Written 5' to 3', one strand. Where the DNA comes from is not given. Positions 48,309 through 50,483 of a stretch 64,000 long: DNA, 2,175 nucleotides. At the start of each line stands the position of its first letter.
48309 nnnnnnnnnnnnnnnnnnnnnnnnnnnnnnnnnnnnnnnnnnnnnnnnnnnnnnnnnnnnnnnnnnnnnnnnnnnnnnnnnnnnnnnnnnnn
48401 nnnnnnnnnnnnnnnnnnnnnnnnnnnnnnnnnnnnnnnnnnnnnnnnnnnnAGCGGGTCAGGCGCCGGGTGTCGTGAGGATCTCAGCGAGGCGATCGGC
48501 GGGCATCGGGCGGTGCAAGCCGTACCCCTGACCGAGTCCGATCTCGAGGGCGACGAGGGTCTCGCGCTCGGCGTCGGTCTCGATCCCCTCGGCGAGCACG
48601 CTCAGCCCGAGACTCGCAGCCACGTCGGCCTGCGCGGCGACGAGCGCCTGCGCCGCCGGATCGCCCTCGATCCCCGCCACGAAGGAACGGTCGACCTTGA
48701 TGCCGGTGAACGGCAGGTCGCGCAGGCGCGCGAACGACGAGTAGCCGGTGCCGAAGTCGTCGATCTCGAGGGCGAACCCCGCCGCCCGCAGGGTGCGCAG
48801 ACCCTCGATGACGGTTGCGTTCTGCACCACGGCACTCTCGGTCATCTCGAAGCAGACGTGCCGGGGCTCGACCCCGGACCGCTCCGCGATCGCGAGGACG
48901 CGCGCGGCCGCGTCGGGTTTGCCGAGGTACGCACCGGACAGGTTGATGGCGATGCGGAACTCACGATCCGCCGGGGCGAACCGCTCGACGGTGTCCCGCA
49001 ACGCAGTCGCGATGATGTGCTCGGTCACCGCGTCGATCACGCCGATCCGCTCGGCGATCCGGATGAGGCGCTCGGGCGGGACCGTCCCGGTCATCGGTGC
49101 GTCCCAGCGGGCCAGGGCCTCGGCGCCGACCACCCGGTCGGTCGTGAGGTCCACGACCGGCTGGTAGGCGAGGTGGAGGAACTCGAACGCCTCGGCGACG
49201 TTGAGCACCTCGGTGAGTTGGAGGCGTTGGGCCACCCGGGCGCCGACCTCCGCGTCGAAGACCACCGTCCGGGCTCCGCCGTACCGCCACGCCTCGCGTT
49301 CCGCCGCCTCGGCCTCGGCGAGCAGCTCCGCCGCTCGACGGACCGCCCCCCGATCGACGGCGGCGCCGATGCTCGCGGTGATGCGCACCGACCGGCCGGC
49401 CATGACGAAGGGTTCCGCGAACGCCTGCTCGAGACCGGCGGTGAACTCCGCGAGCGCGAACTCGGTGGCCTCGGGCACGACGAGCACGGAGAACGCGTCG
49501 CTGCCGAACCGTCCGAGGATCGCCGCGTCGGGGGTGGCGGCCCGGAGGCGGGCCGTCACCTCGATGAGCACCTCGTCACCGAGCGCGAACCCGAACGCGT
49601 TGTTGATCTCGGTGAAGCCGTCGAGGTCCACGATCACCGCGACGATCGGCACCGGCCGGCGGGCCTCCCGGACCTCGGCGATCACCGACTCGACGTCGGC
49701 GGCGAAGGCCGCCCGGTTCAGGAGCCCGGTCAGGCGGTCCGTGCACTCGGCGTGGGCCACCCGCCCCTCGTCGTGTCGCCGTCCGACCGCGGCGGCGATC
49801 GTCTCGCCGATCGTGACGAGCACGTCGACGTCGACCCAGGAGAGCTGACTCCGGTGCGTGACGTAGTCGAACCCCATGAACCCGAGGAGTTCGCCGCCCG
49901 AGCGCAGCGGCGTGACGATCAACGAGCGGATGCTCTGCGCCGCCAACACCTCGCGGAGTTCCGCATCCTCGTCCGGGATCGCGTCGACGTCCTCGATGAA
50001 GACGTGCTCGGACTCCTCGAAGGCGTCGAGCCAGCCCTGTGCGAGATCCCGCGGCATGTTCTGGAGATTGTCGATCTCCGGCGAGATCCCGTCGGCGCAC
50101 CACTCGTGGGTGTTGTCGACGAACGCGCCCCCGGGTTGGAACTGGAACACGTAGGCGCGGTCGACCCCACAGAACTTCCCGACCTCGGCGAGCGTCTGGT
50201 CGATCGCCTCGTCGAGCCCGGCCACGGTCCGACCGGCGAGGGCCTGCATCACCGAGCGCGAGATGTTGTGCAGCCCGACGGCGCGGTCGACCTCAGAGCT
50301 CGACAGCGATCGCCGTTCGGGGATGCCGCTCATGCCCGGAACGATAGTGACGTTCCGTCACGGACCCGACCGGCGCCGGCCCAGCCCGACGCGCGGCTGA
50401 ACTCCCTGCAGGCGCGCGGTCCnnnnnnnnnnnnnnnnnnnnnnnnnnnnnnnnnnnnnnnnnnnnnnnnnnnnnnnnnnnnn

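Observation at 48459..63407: Co-oriented cyclic-nucleotide cluster: cNMP protein, cNMP-patatin, giant secreted C25-like protease, cyclase-STAND-TPR, EAL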

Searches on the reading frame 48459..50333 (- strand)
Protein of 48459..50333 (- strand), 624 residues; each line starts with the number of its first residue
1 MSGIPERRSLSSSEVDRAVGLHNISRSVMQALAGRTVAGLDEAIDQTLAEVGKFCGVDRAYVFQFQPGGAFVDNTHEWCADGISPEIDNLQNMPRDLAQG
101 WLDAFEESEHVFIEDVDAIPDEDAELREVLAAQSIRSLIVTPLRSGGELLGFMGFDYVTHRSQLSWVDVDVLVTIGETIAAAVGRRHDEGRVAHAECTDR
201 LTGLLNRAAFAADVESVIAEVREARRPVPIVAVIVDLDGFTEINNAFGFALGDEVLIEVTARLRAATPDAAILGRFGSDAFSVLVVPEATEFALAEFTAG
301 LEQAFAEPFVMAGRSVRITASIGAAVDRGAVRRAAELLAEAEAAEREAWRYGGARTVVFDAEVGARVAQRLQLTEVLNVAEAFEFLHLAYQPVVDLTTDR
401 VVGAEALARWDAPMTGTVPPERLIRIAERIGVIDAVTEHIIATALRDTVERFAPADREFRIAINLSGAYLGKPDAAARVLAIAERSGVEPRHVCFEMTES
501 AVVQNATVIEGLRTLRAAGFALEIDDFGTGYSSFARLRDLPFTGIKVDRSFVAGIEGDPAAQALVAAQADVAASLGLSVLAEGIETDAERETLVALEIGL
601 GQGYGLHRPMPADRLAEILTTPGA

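Call 4: search_protein_families(library=pfam, proteins=[window:48459-50333:-], max_evalue=0.01)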
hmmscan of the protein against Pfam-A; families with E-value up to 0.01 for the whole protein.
window:48459-50333:- (624 aa): 5 families
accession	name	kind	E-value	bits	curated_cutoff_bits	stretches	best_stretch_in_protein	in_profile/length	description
PF00563.25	EAL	-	2.4e-61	207.5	31.3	1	386-609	13-236/236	EAL domain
PF00990.26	GGDEF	-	1.1e-23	84.3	23.8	1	198-350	3-156/161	Diguanylate cyclase, GGDEF domain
PF13185.12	GAF_2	-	7.4e-13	49.3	28.6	1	39-183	3-135/136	GAF domain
PF01590.32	GAF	-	2.8e-12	47.7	22.4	1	40-183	2-133/133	GAF domain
PF13492.12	GAF_3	-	1.8e-05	25.6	27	1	40-183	2-127/129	GAF domain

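Call 5: search_protein_families(library=padloc, proteins=[window:48459-50333:-], max_evalue=0.01)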
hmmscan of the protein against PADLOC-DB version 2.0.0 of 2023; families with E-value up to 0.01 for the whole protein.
window:48459-50333:- (624 aa): 0 families

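Call 7: search_protein_families(library=ncbifam, proteins=[window:48459-50333:-], max_evalue=0.01)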
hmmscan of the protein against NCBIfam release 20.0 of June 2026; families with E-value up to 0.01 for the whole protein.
window:48459-50333:- (624 aa): 28 families (the best 25 are shown)
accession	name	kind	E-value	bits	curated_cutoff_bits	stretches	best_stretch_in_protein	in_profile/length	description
NF045675.1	PhdiestaseDibA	equivalog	3.3e-87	293.3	980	1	189-615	196-621/623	phosphodiesterase DibA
NF008467.0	PRK11359.1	equivalog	3.3e-76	256.9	857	1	180-617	360-790/800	oxygen-sensing cyclic-di-GMP phosphodiesterase DosP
NF052458.1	PhdiestGepA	equivalog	2.8e-75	254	1200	1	232-613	453-835/840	phosphodiesterase GepA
NF007474.0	PRK10060.1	equivalog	1.1e-70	238.6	782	1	185-617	226-652/663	cyclic di-GMP phosphodiesterase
NF053781.1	cdiGMPphdstlr2612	equivalog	7.5e-65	219.3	1600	1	192-620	836-1266/1268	Tlr1612 family c-di-GMP phosphodiesterase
NF008807.1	PRK11829.1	equivalog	2.5e-50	171.3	733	1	187-611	236-654/670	biofilm formation regulator HmsP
NF007298.0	PRK09776.1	equivalog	5.4e-45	153.7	1135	1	192-617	680-1104/1111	diguanylate cyclase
NF052596.1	RR_EAL_PvrR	equivalog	8.7e-41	139.8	580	1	378-621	148-391/398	response regulator cyclic di-GMP phosphodiesterase PvrR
NF007839.0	PRK10551.1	equivalog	1.6e-38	132.6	461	1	384-620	276-511/518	cyclic di-GMP phosphodiesterase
NF045673.1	c-di-GMPRcptLapD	equivalog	6.6e-29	100.7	1020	1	197-611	237-646/647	cyclic di-GMP receptor LapD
NF007423.1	PRK09966.1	equivalog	4e-26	91.8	325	1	191-344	234-385/390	diguanylate cyclase DgcN/YfiN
NF052265.1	EAL_dom_RimA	equivalog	4.3e-24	85.1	430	1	383-610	15-234/248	S6 modification regulatory phosphodiesterase RimA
TIGR00254.1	GGDEF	domain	4.9e-22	78.4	37.4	1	195-358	4-166/168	diguanylate cyclase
NF007135.0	PRK09581.1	equivalog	3.9e-18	65.5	474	1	196-357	292-453/457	PleD family two-component system response regulator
NF008281.1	PRK11059.1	equivalog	6.8e-17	61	663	1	198-608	223-628/633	RNase E specificity factor CsrD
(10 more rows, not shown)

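Call 58: find_homologous_proteins(query=window:48459-50333:-, max_evalue=1e-40)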
Query window:48459-50333:- (624 aa): 1536 proteins with E <= 1e-40 among 8000 candidates; the best 120 are listed.
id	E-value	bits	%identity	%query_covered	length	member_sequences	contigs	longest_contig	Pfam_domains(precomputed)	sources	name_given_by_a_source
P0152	0.0e+0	1338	100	100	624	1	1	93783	PF13185.13,PF01590.33,PF00563.26,PF00990.27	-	-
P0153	0.0e+0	1064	80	99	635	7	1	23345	PF13185.13,PF01590.33,PF00563.26,PF00990.27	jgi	-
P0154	0.0e+0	1064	79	99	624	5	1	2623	PF13185.13,PF01590.33,PF00563.26,PF00990.27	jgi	jgi:diguanylate cyclase (GGDEF)-like protein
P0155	0.0e+0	1032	78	97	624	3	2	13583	PF13185.13,PF01590.33,PF00563.26,PF00990.27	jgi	-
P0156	7.1e-199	680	55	96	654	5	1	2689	PF13185.13,PF01590.33,PF00563.26,PF00990.27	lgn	-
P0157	8.0e-192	657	54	95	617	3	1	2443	PF13185.13,PF01590.33,PF00563.26,PF00990.27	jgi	jgi:diguanylate cyclase (GGDEF)-like protein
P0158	2.0e-191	656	55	95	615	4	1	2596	PF13185.13,PF01590.33,PF00563.26,PF00990.27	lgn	-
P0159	1.1e-177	610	51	98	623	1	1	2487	PF13185.13,PF01590.33,PF00563.26,PF00990.27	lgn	-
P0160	1.0e-176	607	50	98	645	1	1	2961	PF13185.13,PF01590.33,PF00563.26,PF00990.27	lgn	-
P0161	1.1e-172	594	48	99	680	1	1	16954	PF13185.13,PF01590.33,PF00563.26,PF00990.27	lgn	-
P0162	2.0e-159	550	46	98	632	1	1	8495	PF13185.13,PF01590.33,PF00563.26,PF00990.27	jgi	-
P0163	7.0e-135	469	41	98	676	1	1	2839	PF13185.13,PF01590.33,PF13492.13,PF00563.26,PF00990.27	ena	-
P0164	2.7e-126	441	41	93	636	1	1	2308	PF13185.13,PF01590.33,PF00563.26,PF00990.27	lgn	-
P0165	4.7e-111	391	38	70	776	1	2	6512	PF13185.13,PF01590.33,PF08448.17,PF00563.26,PF00990.27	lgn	-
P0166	6.2e-101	357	38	68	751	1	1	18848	PF13426.14,PF13185.13,PF01590.33,PF08448.17,PF00563.26,PF00990.27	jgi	jgi:diguanylate cyclase (GGDEF)-like protein/PAS domain S-box-containing protein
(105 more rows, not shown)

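Call 59: find_encoding_contigs(protein=P0153, flank=10000, max_places=1)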
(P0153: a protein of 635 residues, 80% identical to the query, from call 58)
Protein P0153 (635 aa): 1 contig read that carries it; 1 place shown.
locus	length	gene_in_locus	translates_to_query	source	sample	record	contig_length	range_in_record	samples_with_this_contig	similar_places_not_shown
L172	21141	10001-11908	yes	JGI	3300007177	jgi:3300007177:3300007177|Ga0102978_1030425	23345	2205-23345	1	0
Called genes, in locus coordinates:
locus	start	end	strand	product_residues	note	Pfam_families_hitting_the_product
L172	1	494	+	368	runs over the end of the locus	-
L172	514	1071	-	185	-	PF00782:DSPc (weak)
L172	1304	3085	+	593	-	PF13374:TPR_10 (faint), PF13424:TPR_12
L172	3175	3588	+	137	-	-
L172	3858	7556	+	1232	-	-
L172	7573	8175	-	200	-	-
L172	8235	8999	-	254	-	PF11716:MDMPI_N, PF12867:DinB_2 (weak)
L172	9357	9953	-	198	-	PF00132:Hexapep, PF14602:Hexapep_2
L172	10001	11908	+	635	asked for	PF01590:GAF, PF13185:GAF_2, PF00990:GGDEF, PF00563:EAL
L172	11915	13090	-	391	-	PF14020:DUF4236, PF21545:T7SS_EccA1_N (weak), PF07719:TPR_2 (faint), PF13432:TPR_16 (weak)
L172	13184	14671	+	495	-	PF00583:Acetyltransf_1 (faint)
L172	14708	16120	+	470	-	PF03055:RPE65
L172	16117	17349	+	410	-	PF00108:Thiolase_N, PF02803:Thiolase_C, PF22691:Thiolase_C_1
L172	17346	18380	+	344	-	PF12740:PETase (weak), PF03403:PAF-AH_p_II (weak), PF07224:Chlorophyllase (weak), PF12146:Hydrolase_4 (faint)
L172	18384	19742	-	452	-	PF00501:AMP-binding, PF13193:AMP-binding_C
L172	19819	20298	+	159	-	PF00719:Pyrophosphatase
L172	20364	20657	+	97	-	-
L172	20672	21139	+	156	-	?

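Call 60: find_encoding_contigs(protein=P0161, flank=10000, max_places=1)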
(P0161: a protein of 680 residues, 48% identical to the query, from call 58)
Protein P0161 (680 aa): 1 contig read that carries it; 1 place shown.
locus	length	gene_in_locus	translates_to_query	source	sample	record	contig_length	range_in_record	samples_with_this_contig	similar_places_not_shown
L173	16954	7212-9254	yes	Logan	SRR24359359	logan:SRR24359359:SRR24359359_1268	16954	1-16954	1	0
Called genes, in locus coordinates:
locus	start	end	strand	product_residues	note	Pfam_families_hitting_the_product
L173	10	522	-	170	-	PF00903:Glyoxalase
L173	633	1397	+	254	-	PF02900:LigB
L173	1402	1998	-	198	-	-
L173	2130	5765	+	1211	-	PF10708:DUF2510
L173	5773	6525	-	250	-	PF12867:DinB_2 (weak), PF11716:MDMPI_N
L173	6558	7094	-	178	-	-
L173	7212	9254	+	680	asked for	PF01590:GAF, PF13185:GAF_2, PF00990:GGDEF, PF00563:EAL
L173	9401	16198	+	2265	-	PF03160:Calx-beta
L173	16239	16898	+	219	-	PF00027:cNMP_binding, PF13545:HTH_Crp_2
